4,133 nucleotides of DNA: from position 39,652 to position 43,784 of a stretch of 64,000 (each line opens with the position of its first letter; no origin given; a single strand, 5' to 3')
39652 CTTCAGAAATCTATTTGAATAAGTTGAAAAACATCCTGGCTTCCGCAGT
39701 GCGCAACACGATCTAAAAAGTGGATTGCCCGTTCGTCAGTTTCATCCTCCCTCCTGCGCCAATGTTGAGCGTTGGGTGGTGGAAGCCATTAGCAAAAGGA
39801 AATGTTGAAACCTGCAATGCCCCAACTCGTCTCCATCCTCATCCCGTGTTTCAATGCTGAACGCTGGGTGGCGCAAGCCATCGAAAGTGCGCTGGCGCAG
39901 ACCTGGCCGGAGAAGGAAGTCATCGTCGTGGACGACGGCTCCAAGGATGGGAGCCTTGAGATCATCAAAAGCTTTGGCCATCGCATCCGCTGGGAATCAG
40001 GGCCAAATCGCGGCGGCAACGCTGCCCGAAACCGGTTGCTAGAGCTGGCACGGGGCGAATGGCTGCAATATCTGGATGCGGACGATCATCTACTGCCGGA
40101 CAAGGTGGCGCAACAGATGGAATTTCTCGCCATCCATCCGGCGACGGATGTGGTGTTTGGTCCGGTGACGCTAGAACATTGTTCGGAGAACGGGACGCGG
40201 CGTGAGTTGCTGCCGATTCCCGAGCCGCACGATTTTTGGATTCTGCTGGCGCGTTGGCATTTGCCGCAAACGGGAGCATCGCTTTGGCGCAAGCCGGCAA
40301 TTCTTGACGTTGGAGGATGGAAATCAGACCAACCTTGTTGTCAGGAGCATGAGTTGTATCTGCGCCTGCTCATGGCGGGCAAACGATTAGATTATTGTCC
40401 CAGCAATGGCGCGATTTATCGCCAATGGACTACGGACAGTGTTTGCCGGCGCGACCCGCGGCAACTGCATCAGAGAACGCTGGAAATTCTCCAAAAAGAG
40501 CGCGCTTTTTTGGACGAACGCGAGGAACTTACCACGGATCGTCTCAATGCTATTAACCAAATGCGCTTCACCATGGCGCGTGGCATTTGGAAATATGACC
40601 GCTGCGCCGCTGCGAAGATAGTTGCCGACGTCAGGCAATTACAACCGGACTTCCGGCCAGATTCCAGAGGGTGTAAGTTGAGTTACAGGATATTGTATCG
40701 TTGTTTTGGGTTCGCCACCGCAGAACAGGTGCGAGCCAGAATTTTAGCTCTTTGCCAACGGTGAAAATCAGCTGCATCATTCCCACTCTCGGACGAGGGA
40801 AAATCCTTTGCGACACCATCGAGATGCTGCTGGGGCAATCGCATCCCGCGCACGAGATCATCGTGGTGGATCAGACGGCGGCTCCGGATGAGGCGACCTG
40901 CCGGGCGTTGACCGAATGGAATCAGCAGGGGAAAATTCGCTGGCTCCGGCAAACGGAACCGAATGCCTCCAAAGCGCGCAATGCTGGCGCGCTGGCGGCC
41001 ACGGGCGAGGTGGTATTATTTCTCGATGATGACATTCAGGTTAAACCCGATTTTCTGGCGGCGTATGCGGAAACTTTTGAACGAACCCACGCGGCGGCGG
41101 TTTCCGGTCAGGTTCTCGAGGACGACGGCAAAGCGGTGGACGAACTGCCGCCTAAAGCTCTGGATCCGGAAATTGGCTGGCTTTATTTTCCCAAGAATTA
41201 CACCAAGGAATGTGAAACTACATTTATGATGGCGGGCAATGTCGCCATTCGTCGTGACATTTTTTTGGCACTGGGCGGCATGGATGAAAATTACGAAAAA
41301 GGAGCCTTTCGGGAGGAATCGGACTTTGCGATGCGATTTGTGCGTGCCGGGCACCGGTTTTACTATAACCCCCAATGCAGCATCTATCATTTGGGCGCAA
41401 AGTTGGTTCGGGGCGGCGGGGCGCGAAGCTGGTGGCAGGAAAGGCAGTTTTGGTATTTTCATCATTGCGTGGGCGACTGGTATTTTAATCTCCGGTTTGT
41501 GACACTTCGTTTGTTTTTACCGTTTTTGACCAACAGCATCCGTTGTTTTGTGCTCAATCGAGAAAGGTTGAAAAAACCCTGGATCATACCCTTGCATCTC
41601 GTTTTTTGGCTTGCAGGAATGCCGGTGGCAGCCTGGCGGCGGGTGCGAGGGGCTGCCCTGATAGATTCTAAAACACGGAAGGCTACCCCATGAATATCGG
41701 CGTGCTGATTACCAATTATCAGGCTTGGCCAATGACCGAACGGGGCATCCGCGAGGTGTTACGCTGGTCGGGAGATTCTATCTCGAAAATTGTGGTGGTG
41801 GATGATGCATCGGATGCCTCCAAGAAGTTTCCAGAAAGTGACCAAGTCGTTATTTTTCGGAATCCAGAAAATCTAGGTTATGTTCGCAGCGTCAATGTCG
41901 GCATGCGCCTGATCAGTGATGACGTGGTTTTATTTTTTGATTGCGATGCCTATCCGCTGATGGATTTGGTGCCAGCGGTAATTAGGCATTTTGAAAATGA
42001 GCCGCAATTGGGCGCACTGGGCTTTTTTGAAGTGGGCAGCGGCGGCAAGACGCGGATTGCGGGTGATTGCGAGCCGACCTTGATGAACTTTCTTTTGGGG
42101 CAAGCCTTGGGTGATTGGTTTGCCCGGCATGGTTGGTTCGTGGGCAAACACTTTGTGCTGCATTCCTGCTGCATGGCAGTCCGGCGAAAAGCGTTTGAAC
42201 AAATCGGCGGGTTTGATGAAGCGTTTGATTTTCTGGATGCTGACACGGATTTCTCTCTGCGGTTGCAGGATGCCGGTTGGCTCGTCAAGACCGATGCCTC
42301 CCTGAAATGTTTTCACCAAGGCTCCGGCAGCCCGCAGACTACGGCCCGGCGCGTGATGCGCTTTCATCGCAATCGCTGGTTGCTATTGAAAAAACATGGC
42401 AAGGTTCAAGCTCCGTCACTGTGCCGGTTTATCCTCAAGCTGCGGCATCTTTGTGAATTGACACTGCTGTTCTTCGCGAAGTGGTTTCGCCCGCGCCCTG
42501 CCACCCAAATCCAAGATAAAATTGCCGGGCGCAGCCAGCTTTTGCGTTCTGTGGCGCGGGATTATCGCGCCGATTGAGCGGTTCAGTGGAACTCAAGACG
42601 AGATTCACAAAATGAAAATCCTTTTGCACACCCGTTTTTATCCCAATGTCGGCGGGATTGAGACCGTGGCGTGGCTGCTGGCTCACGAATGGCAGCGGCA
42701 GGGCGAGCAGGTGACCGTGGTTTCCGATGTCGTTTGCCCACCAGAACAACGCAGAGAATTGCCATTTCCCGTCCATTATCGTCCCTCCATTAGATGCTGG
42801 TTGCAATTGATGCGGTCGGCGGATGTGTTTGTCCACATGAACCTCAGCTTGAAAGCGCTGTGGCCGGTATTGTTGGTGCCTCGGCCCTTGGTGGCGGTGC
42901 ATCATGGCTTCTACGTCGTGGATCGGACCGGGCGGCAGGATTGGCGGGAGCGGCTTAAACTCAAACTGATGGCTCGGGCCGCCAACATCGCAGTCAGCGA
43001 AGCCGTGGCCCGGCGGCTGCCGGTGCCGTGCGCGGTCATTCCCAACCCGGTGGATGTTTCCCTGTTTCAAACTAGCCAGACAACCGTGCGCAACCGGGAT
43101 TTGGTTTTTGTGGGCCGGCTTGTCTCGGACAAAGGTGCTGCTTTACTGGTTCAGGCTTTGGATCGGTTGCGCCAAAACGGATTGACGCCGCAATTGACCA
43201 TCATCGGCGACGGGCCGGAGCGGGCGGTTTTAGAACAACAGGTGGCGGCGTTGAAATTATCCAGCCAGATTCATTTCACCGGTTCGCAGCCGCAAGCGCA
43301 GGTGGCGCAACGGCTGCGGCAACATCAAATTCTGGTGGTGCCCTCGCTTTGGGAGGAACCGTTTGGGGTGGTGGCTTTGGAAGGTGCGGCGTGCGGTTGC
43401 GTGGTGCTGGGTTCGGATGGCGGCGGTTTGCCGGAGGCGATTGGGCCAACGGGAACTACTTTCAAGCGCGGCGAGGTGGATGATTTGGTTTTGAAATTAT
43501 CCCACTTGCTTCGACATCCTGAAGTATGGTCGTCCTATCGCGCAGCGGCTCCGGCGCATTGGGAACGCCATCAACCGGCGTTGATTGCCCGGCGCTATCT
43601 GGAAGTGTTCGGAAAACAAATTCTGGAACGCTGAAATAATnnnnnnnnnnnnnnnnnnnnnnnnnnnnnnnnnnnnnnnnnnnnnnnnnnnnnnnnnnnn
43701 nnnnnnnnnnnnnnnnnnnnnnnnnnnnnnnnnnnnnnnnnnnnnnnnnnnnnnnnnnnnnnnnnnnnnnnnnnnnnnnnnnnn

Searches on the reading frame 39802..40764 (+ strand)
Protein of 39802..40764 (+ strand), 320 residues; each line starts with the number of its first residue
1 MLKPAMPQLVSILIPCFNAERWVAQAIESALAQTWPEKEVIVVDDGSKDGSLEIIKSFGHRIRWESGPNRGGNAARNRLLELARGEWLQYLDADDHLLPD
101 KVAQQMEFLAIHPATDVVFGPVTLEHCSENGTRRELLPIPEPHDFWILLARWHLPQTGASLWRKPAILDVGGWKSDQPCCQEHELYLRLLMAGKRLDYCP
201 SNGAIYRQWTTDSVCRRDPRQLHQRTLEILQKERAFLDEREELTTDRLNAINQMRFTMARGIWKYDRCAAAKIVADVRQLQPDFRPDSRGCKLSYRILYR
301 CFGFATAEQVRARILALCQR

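Call 46: search_protein_families(library=pfam, proteins=[window:39802-40764:+], max_evalue=0.0001)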
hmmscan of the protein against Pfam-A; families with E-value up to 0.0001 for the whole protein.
window:39802-40764:+ (320 aa): 3 families
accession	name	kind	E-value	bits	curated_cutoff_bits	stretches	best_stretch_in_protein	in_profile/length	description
PF00535.33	Glycos_transf_2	-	4e-30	105.4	23.3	1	11-135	1-129/168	Glycosyl transferase family 2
PF10111.15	Glyco_tranf_2_2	-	1.8e-11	44.5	27.3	1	12-202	2-212/276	Glycosyltransferase like family 2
PF13641.12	Glyco_tranf_2_3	-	2.4e-07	31.5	27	1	7-126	1-127/230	Glycosyltransferase like family 2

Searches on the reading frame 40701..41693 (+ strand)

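Call 46: search_protein_families(library=pfam, proteins=[window:40701-41693:+], max_evalue=0.0001)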
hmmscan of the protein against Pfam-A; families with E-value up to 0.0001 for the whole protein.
window:40701-41693:+ (330 aa): 4 families
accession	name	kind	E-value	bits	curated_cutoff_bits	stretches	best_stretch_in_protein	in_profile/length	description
PF00535.33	Glycos_transf_2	-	1.7e-22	80.6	23.3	1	24-188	1-164/168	Glycosyl transferase family 2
PF13641.12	Glyco_tranf_2_3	-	4.2e-14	53.6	27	1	23-231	3-212/230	Glycosyltransferase like family 2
PF10111.15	Glyco_tranf_2_2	-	2e-09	37.8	27.3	0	37-124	16-104/276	Glycosyltransferase like family 2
PF13632.12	Glyco_trans_2_3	-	7.4e-08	32.9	27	1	105-285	2-173/198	Glycosyl transferase family group 2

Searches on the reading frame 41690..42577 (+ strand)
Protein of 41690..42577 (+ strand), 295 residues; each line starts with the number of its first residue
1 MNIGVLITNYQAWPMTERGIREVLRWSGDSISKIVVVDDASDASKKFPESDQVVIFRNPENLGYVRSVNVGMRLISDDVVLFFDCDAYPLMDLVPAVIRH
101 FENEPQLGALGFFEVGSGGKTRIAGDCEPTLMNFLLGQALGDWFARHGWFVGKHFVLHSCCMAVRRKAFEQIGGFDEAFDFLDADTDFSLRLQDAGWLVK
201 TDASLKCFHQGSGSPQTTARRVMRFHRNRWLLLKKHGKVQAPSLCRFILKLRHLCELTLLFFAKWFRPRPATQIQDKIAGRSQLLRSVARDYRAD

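Call 46: search_protein_families(library=pfam, proteins=[window:41690-42577:+], max_evalue=0.0001)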
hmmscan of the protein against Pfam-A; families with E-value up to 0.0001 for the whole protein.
window:41690-42577:+ (295 aa): 5 families
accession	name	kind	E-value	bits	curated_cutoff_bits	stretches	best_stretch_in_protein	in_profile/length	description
PF00535.33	Glycos_transf_2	-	4.9e-18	66.1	23.3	1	5-172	2-167/168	Glycosyl transferase family 2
PF13641.12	Glyco_tranf_2_3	-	4.2e-07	30.7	27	1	3-221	3-223/230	Glycosyltransferase like family 2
PF13632.12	Glyco_trans_2_3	-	1.6e-06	28.5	27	1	152-224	67-135/198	Glycosyl transferase family group 2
PF10111.15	Glyco_tranf_2_2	-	1.6e-05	25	27.3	0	153-194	159-201/276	Glycosyltransferase like family 2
PF13506.12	Glyco_transf_21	-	5.6e-05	23.1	21.7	1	73-226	27-173/174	Glycosyl transferase family 21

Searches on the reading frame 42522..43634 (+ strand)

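Call 46: search_protein_families(library=pfam, proteins=[window:42522-43634:+], max_evalue=0.0001)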
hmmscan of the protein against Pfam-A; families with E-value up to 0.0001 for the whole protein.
window:42522-43634:+ (370 aa): 5 families
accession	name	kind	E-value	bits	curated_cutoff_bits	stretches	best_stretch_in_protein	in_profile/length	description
PF00534.26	Glycos_transf_1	-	1.5e-31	109.7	26.4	1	191-335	15-161/172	Glycosyl transferases group 1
PF13692.12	Glyco_trans_1_4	-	2.8e-28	99.4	27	1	192-331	2-141/142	Glycosyl transferases group 1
PF20706.3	GT4-conflict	-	6.8e-12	45.5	26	1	166-324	171-334/385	Family 4 Glycosyltransferase in conflict systems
PF13439.12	Glyco_transf_4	-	3.4e-11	43.9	28.5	1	43-180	1-169/170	Glycosyltransferase Family 4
PF13524.12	Glyco_trans_1_2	-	6.9e-06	26.5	25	1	209-353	5-136/144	Glycosyl transferase-like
